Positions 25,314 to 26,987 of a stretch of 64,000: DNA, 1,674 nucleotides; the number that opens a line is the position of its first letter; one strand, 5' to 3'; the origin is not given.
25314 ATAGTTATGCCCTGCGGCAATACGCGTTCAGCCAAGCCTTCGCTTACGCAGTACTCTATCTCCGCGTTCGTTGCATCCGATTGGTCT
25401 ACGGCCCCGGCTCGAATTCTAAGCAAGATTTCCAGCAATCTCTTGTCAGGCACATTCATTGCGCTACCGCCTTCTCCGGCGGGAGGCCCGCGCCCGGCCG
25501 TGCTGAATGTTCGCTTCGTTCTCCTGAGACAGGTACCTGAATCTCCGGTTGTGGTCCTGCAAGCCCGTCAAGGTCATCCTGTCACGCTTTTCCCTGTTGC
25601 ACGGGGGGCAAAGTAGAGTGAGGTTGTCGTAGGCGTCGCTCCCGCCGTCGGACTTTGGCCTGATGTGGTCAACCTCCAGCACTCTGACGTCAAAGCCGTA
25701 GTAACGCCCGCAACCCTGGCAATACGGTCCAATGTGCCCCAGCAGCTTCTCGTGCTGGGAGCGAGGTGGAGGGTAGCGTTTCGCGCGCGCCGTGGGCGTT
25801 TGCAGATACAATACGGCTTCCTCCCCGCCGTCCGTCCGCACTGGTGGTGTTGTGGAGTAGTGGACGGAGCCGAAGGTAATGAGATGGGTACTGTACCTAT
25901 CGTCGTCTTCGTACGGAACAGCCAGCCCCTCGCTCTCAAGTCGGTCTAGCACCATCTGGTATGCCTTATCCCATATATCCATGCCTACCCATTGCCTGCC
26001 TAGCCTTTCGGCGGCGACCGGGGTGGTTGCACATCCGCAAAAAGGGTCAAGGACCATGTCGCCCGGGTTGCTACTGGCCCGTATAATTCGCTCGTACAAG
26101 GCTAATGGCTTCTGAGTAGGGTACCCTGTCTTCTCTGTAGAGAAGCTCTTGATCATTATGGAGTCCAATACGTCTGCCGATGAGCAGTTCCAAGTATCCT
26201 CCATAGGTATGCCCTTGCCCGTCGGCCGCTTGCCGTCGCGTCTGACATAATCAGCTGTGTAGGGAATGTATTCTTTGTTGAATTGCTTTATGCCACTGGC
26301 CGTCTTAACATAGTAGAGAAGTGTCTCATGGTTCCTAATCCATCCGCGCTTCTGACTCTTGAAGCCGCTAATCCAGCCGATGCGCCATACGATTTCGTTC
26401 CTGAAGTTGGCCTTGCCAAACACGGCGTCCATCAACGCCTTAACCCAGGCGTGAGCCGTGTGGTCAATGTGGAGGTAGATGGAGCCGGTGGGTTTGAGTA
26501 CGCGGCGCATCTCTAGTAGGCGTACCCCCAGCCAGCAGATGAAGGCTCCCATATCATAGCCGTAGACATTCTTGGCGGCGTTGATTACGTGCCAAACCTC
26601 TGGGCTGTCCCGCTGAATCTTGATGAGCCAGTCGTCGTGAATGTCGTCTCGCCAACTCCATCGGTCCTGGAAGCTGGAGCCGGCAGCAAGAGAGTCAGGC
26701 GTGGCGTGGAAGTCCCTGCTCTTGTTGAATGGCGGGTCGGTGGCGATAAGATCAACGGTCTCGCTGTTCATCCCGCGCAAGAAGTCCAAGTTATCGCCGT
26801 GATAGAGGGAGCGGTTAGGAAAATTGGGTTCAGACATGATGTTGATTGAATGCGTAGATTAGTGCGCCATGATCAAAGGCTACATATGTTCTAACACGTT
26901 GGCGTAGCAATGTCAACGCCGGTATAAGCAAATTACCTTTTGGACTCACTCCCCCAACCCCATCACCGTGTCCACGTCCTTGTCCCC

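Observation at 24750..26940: Low-GC three-gene islet: DNA methyltransferase-HNH nuclease fusion coupled to two orphan small proteins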

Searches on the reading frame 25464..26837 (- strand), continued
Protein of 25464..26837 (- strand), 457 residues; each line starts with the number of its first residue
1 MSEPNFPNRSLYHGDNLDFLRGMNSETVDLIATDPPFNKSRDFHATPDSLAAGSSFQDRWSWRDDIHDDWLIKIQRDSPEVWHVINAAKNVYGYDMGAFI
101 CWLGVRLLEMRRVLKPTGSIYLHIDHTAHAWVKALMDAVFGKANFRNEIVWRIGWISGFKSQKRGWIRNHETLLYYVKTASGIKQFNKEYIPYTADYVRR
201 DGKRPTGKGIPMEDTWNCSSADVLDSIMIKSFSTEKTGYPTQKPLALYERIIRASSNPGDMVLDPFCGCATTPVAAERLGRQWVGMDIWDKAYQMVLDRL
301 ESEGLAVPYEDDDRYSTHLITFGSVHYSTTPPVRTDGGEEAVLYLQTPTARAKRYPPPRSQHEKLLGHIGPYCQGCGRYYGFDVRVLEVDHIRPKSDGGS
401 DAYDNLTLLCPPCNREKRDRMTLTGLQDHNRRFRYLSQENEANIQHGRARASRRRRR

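Call 88: search_protein_families(library=pfam, proteins=[L105:1420-4023:-, L105:1074-1679:-, L105:4016-4522:-, L105:4575-4916:-, L105:4956-5399:-, L105:5025-5996:+, L105:6178-7431:+, L105:7771-8283:+, L105:8280-8786:-, L105:236-709:-], max_evalue=0.001)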
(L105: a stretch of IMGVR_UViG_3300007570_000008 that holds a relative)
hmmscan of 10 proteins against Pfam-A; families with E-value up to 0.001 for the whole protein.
L105:1420-4023:- (867 aa): 1 family
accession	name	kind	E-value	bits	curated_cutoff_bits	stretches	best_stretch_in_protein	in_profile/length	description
PF20155.4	TMP_3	-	3.5e-46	157.8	41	1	131-324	3-189/192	Tape measure protein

L105:1074-1679:- (201 aa): 1 family
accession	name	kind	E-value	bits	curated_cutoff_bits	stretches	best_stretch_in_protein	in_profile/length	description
PF09718.15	Tape_meas_lam_C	-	7.5e-07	29.6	23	1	3-54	24-75/76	Lambda phage tail tape-measure protein (Tape_meas_lam_C)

L105:4016-4522:- (168 aa): 0 families

L105:4575-4916:- (113 aa): 0 families

L105:4956-5399:- (147 aa): 0 families

L105:5025-5996:+ (323 aa): 3 families
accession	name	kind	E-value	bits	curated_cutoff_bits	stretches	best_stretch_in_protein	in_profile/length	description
PF12762.13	DDE_Tnp_IS1595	-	1.1e-39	136.4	27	1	140-284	3-153/153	ISXO2-like transposase domain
PF12760.12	Zn_ribbon_IS1595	-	1.6e-10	41.2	25.4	1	24-70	1-45/46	Transposase zinc-ribbon domain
PF09723.15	Zn_ribbon_8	-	0.00048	20.5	34.4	0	38-53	23-38/41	Zinc ribbon domain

L105:6178-7431:+ (417 aa): 5 families
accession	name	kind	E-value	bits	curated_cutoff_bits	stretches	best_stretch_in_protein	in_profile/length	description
PF01555.25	N6_N4_Mtase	-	1.1e-39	137.1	26.7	1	35-309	1-218/221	DNA methylase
PF01844.29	HNH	-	1.5e-14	54.3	21.4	1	359-404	1-47/47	HNH endonuclease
PF14279.12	HNH_5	-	5.2e-13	49.2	27.5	1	359-410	1-52/56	HNH endonuclease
PF13395.12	HNH_4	-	4.8e-06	26.9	22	1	367-404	15-51/54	HNH endonuclease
PF02945.21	Endonuclease_7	-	2.2e-05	24.7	23.6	1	342-404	8-66/82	Recombination endonuclease VII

L105:7771-8283:+ (170 aa): 0 families

L105:8280-8786:- (168 aa): 0 families

L105:236-709:- (157 aa): 1 family
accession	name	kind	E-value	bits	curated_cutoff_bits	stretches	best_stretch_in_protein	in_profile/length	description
PF08875.16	DUF1833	-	1.1e-09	38.4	21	1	8-148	2-150/150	Domain of unknown function (DUF1833)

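Call 97: search_protein_families(library=pfam, proteins=[L082:362-2146:-], max_evalue=0.001)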
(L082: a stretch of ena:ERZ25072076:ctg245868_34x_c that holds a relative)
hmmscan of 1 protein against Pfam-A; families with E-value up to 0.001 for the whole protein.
L082:362-2146:- (594 aa): 5 families
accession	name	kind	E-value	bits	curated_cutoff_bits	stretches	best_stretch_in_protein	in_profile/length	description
PF01555.25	N6_N4_Mtase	-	2e-41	142.8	26.7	1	45-406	1-217/221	DNA methylase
PF22722.2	NA-iREase1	-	3.4e-10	40.3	27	1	461-534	17-89/106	NACHT-associated inactive Restriction Endonuclease 1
PF04471.18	Mrr_cat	-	9.5e-08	32.6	21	1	462-535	27-99/115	Restriction endonuclease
PF02086.21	MethyltransfD12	-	2.1e-05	24.8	22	0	19-79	152-213/253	D12 class N6 adenine-specific DNA methyltransferase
PF13847.12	Methyltransf_31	-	0.00011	22.3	27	0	369-413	2-49/145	Methyltransferase domain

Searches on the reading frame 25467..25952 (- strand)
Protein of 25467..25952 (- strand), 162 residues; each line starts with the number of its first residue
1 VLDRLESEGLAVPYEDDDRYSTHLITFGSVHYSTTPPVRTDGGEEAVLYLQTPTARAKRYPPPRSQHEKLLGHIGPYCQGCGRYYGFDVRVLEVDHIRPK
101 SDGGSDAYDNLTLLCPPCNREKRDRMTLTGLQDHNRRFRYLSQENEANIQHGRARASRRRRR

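Call 73: search_protein_representatives(protein=window:25467-25952:-)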
Query: 162 residues. Proteins with E-value up to 0.001 (for the whole library): 3494; up to 1e-10: 209; up to 1e-30: 8. The best 150 are listed.
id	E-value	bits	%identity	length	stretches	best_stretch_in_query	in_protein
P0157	4.0e-53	196.0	69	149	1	29-161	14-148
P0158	4.7e-51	189.3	63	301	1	3-162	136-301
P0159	4.8e-51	189.2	58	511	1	2-162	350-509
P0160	2.7e-46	173.8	69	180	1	22-139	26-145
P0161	1.2e-40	155.4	67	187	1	45-161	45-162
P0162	2.9e-38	147.7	62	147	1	44-156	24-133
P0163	9.5e-37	142.7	64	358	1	56-159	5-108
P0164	9.6e-34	133.0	63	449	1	57-158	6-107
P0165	1.5e-30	122.6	63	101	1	70-162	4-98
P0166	1.2e-29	119.7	60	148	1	56-147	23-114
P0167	4.9e-29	117.7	62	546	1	57-155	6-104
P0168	5.8e-29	117.4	56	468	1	59-158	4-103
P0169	1.0e-28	116.6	79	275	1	90-162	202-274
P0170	1.7e-28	115.9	54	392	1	30-159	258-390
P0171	2.1e-27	112.3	52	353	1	39-153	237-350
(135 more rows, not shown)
